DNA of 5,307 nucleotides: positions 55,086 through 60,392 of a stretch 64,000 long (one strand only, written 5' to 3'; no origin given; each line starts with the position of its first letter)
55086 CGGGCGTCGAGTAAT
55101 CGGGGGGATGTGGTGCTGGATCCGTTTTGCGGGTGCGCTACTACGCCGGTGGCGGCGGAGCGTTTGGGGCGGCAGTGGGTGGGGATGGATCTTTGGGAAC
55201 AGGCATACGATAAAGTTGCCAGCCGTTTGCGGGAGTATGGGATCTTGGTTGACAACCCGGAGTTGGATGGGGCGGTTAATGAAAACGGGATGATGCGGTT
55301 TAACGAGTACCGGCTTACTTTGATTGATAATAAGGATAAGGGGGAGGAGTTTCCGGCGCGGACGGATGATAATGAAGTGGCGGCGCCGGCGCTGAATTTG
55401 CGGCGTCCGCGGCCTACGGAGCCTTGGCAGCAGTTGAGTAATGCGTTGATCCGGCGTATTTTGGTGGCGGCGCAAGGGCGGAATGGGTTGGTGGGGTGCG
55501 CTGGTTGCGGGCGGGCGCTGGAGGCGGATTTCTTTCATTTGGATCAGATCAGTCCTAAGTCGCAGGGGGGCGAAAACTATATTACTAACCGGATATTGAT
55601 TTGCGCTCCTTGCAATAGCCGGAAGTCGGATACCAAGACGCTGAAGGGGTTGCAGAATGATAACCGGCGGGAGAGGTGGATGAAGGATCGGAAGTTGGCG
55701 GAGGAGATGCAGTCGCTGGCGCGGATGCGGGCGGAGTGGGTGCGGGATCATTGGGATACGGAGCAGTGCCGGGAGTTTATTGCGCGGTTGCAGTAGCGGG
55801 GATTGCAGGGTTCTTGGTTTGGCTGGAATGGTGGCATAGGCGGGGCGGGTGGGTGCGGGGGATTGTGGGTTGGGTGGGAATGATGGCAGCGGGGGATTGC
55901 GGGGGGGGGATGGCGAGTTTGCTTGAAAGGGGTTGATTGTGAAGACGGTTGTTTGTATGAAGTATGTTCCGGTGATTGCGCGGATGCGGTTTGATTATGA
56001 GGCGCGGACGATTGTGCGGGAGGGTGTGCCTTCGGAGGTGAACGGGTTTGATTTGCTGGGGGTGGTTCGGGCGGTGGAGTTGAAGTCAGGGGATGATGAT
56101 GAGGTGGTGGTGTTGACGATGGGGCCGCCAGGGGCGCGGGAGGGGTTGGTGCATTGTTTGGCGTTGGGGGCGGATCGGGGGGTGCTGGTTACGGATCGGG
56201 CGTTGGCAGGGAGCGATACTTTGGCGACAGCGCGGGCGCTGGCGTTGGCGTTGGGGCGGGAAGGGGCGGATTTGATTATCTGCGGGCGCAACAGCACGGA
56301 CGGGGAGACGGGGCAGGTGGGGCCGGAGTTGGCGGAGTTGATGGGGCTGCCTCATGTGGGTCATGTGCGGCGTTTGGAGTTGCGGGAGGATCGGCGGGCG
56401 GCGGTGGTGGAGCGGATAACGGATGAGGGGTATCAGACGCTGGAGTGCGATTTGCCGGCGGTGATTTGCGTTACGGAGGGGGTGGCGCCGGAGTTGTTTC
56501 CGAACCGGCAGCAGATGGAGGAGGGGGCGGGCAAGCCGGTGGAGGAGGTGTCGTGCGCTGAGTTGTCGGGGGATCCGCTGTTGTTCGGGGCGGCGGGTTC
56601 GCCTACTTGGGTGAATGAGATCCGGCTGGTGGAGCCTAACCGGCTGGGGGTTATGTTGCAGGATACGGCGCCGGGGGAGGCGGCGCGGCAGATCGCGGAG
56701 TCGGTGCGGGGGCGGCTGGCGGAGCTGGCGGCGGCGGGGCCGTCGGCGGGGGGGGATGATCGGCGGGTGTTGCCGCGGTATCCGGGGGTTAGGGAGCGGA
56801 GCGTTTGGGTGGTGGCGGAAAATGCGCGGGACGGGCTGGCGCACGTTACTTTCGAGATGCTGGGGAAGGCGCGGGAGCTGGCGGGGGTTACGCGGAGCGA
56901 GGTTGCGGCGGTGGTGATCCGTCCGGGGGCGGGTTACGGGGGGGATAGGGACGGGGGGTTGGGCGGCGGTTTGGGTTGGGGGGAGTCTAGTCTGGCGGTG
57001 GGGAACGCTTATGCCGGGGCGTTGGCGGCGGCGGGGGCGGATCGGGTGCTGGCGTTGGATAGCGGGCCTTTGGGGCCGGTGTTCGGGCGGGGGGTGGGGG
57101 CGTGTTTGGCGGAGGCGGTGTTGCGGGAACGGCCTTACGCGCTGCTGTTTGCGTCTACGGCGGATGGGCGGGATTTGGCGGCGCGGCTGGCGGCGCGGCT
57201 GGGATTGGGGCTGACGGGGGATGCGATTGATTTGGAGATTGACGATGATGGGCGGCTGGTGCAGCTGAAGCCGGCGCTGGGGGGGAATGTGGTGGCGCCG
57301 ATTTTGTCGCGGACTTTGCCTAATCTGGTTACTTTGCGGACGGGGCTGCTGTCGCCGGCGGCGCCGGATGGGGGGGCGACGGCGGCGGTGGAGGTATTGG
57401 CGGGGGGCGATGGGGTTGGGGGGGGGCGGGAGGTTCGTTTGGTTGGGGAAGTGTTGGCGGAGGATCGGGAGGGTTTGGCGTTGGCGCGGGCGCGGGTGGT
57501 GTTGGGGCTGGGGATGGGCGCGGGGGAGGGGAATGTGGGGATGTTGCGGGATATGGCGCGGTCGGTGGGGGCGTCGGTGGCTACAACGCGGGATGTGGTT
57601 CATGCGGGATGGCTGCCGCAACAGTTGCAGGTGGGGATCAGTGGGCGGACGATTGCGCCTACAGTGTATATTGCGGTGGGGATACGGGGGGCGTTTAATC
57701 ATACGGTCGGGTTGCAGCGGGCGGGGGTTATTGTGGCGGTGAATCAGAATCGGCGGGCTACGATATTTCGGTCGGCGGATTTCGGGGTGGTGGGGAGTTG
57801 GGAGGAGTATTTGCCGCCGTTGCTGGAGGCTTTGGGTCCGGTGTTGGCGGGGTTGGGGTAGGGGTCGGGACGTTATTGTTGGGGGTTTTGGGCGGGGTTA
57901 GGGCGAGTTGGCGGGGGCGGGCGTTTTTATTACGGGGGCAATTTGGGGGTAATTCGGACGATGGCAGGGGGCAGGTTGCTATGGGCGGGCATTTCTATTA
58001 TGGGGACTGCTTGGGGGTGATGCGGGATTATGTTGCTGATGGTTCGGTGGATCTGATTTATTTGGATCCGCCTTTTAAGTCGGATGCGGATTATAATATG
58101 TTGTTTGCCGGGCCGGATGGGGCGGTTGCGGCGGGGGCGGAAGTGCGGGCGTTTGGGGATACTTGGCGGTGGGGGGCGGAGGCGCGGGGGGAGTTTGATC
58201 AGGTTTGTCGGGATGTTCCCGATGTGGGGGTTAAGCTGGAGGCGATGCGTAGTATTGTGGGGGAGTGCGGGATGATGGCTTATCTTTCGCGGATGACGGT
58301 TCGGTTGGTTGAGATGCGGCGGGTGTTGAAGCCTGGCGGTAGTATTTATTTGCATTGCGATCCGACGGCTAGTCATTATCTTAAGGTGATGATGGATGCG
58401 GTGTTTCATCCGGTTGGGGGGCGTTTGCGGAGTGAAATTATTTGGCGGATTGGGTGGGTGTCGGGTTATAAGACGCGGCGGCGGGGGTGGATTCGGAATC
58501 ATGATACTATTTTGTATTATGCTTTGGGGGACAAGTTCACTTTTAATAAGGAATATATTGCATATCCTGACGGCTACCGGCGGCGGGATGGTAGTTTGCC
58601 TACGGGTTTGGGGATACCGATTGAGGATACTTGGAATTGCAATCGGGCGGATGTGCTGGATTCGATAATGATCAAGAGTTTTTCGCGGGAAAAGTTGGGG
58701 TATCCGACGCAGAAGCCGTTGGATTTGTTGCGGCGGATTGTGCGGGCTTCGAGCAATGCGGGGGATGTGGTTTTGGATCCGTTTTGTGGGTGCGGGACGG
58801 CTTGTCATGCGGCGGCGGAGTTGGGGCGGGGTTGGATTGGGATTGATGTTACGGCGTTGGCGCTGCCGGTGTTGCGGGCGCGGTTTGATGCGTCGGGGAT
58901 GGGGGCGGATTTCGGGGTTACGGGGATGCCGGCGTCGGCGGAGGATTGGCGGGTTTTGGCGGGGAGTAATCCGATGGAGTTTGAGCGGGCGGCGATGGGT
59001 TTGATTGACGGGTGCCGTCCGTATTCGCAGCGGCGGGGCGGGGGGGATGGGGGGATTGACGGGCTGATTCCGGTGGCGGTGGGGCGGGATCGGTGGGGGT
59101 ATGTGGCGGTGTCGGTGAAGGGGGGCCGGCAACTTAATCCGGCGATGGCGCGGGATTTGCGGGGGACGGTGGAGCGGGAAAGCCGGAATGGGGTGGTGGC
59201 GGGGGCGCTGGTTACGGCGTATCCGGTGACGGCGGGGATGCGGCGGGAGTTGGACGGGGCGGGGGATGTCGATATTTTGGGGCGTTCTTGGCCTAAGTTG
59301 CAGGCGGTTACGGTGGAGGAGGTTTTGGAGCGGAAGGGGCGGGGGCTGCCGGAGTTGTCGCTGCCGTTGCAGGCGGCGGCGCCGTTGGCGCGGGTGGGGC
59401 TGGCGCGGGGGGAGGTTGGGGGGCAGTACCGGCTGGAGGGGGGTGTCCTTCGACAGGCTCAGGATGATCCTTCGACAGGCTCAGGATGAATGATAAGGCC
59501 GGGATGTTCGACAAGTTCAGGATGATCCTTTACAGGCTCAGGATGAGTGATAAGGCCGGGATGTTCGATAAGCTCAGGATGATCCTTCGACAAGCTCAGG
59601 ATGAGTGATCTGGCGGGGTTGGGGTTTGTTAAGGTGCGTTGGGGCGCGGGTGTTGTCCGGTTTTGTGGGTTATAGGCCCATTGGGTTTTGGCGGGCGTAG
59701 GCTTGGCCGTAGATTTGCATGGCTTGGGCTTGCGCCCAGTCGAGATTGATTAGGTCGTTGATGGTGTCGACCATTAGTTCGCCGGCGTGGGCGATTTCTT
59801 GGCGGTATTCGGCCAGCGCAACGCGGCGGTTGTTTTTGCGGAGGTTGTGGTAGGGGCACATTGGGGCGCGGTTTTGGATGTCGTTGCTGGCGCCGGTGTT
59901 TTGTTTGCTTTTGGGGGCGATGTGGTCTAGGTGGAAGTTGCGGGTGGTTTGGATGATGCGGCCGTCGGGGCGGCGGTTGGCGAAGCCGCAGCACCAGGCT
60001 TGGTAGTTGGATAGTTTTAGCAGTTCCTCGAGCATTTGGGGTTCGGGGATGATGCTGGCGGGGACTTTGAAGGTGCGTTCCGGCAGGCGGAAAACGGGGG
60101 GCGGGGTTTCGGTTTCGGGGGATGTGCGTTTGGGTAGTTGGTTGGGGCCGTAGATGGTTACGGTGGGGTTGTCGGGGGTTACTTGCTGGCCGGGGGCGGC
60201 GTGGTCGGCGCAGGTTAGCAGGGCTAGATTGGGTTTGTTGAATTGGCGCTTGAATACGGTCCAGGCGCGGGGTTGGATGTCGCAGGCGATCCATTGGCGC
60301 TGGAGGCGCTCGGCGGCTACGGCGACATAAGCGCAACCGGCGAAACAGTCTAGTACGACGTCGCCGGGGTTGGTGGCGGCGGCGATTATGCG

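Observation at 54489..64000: Array of five beta-class DNA methyltransferase paralogs, four fused to nuclease domains (HNH x3, Mrr-like x1)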

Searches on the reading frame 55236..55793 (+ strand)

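Call 10: search_protein_families(library=pfam, proteins=[window:55236-55793:+], max_evalue=10)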
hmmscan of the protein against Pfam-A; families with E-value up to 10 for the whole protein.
seq(186 aa): 4 families
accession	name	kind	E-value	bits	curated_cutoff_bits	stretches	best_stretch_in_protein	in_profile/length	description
PF01844.29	HNH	-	4.4e-08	33.6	21.4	1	88-132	1-46/47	HNH endonuclease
PF14279.12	HNH_5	-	1.2e-06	28.8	27.5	1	88-132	1-45/56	HNH endonuclease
PF13395.12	HNH_4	-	0.026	14.9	22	1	99-132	17-50/54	HNH endonuclease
PF08637.16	NCA2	-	0.028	14.1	20.6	1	134-174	47-85/289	ATP synthase regulation protein NCA2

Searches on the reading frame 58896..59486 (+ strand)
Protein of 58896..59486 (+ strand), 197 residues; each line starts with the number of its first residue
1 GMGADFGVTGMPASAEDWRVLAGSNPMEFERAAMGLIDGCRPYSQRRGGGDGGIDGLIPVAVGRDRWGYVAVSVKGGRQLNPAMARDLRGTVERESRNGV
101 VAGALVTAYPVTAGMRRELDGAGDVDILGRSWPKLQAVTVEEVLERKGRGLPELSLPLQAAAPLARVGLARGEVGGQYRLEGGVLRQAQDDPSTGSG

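Call 10: search_protein_families(library=pfam, proteins=[window:58896-59486:+], max_evalue=10)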
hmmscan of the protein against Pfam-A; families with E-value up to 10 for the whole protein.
seq(197 aa): 2 families
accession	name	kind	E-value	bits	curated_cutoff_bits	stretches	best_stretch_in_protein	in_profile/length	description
PF22722.2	NA-iREase1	-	0.0021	18.4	27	1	46-124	19-93/106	NACHT-associated inactive Restriction Endonuclease 1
PF04471.18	Mrr_cat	-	0.044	14.3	21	1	38-125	20-103/115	Restriction endonuclease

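Call 32: search_solved_structures(query=window:58896-59486:+, max_evalue=10, show_alignments=2)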
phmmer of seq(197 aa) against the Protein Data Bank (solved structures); distinct sequences matched with E-value up to 10: 2.
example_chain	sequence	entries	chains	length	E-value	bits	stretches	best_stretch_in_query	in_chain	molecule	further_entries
6rxb_B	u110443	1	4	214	0.94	12.8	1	8-46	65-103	Tetracycline repressor protein class G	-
6rx9_A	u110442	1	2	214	0.96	12.8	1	8-46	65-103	Tetracycline repressor protein class G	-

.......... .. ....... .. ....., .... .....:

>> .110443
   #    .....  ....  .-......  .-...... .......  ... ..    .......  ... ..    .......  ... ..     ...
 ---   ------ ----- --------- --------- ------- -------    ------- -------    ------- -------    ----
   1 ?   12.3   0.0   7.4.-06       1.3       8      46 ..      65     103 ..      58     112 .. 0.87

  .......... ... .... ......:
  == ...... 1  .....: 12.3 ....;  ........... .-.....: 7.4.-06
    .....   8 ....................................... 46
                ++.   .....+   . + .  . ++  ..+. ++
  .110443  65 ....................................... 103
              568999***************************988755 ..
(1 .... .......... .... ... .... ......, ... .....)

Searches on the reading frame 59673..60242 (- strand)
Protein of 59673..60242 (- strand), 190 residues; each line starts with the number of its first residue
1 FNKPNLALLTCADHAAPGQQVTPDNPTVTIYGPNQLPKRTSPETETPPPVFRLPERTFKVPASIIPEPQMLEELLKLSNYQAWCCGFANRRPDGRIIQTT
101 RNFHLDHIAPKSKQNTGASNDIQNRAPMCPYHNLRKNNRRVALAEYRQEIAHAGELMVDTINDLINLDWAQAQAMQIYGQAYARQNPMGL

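Call 10: search_protein_families(library=pfam, proteins=[window:59673-60242:-], max_evalue=10)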
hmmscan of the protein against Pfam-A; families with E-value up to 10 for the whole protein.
seq(190 aa): 2 families
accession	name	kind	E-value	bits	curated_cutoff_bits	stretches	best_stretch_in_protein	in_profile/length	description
PF01844.29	HNH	-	6.6e-05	23.4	21.4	1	101-139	12-47/47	HNH endonuclease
PF13395.12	HNH_4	-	0.091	13.2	22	1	98-139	15-51/54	HNH endonuclease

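Call 39: search_protein_representatives(protein=window:59673-60215:-)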
Query: 181 residues. Proteins with E-value up to 0.001 (for the whole library): 110; up to 1e-10: 72; up to 1e-30: 25. The best 110 are listed.
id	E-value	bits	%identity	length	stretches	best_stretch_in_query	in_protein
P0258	5.2e-66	238.5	78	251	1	44-181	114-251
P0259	5.1e-55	202.7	61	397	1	17-172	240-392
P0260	8.5e-55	202.0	56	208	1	7-176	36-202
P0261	5.6e-54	199.3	56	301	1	2-174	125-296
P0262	2.7e-53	197.1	55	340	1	2-178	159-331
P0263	9.1e-52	192.1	61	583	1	18-173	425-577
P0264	4.6e-49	183.3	65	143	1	42-171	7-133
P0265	1.0e-46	175.7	67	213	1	49-174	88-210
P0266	1.9e-45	171.6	57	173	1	26-173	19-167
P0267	3.6e-44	167.4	61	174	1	49-177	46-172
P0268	2.0e-43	164.9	53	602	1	19-174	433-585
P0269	2.7e-43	164.5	57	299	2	49-178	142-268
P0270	9.3e-43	162.8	50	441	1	2-176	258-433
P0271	5.2e-40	153.8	52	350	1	17-175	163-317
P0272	1.2e-39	152.6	66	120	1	65-171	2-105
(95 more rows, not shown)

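Call 66: predict_structure(alignment_id=A3)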
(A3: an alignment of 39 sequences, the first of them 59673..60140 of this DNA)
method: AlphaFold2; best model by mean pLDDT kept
length: 156 residues; sequences in the alignment: 39
mean_pLDDT: 87.3   pTM: 0.75
mean pLDDT of the five models: 87.3, 84.1, 82.4, 61.9, 57.7
residues with pLDDT >= 90: 103; 70-90: 23; 50-70: 28; < 50: 2
segments of 3 or more residues with pLDDT < 50: none
pLDDT, mean of each block of 10 residues (from residue 1): 66 69 65 95 98 97 97 83 73 97 93 98 98 97 93 73
secondary structure, 60 per line:
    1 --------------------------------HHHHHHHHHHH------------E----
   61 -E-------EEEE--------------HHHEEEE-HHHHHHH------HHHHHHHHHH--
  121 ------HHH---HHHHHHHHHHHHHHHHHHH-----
elements in order: H33-43 E70-73 E91-94 H96-102 H109-118 H133-151

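Call 68: fold_search(model_id=the predicted structure, library=pdb)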
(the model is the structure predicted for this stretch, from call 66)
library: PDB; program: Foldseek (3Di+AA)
matches with E <= 10: 130; with E <= 0.001: 0
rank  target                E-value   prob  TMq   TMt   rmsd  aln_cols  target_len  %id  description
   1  9j1z_A                1.0e-02  0.99  0.39  0.44   7.0       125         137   13  Crystal structure of Nme1Cas9 HNH domain bound to anti-CRISPR AcrIIC1Nme1ST (released 2026-03-04)
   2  8d2q_A                1.9e-02  0.75  0.30  0.06  16.0       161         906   17  Structure of Acidothermus cellulolyticus Cas9 ternary complex (Post-cleavage 1) (released 2023-12-20)
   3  6ghc_A                2.1e-02  0.91  0.32  0.20  13.6       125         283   18  Modification dependent EcoKMcrA restriction endonuclease (released 2018-08-08)
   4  8d2k_A                2.3e-02  0.82  0.32  0.05  14.1       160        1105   18  Structure of Acidothermus cellulolyticus Cas9 ternary complex (Cleavage Intermediate 2) (released 2023-12-20)
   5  7enh_A                2.6e-02  0.87  0.32  0.34  10.2       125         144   14  Crystal structure of cas and anti-cas protein complex (released 2022-04-20)
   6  6ghc_B                2.7e-02  0.87  0.31  0.18  14.3       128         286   16  Modification dependent EcoKMcrA restriction endonuclease (released 2018-08-08)
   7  9mb6_A                5.4e-02  0.77  0.35  0.07  13.1       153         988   16  Cryo-EM structure of wild-type SaCas9-guide RNA-mismatched target DNA complex (released 2026-03-18)
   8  8zda_A                5.4e-02  0.72  0.35  0.07  14.1       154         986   17  Cryo-EM structure of eSaCas9_NNG-guide RNA-target DNA complex in a catalytically active state (released 2025-11-05)
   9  9w7u_A                5.8e-02  0.60  0.31  0.05  12.5       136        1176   12  SuperFi Cas9 - 20nt sgRNA - DNA ternary complex Class C (released 2025-12-31)
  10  8zcy_A                6.5e-02  0.66  0.34  0.10  13.3       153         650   16  Cryo-EM structure of eSaCas9_NNG-guide RNA-target DNA complex in an interrogation state (released 2025-11-05)
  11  8t6x_A                7.0e-02  0.60  0.32  0.05  11.6       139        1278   12  SpRY-Cas9:gRNA complex targeting TAC PAM DNA with 18 bp R-loop (released 2024-05-01)
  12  5vgb_A                1.0e-01  0.85  0.37  0.41   6.6       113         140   14  Crystal structure of NmeCas9 HNH domain bound to anti-CRISPR AcrIIC1 (released 2017-08-30)
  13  4oge                  1.1e-01  0.93  0.43  0.08   7.4       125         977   18  Crystal structure of the Type II-C Cas9 enzyme from Actinomyces naeslundii (released 2014-02-12)
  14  9k32_A                1.1e-01  0.57  0.33  0.08  14.5       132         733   18  Cryo-EM structure of the NbaCas9-guide RNA-target DNA complex (released 2026-02-04)
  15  8zcz_A                1.4e-01  0.35  0.28  0.07  13.5       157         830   14  Cryo-EM structure of eSaCas9_NNG-guide RNA-target DNA complex in an interrogation state (released 2025-11-05)
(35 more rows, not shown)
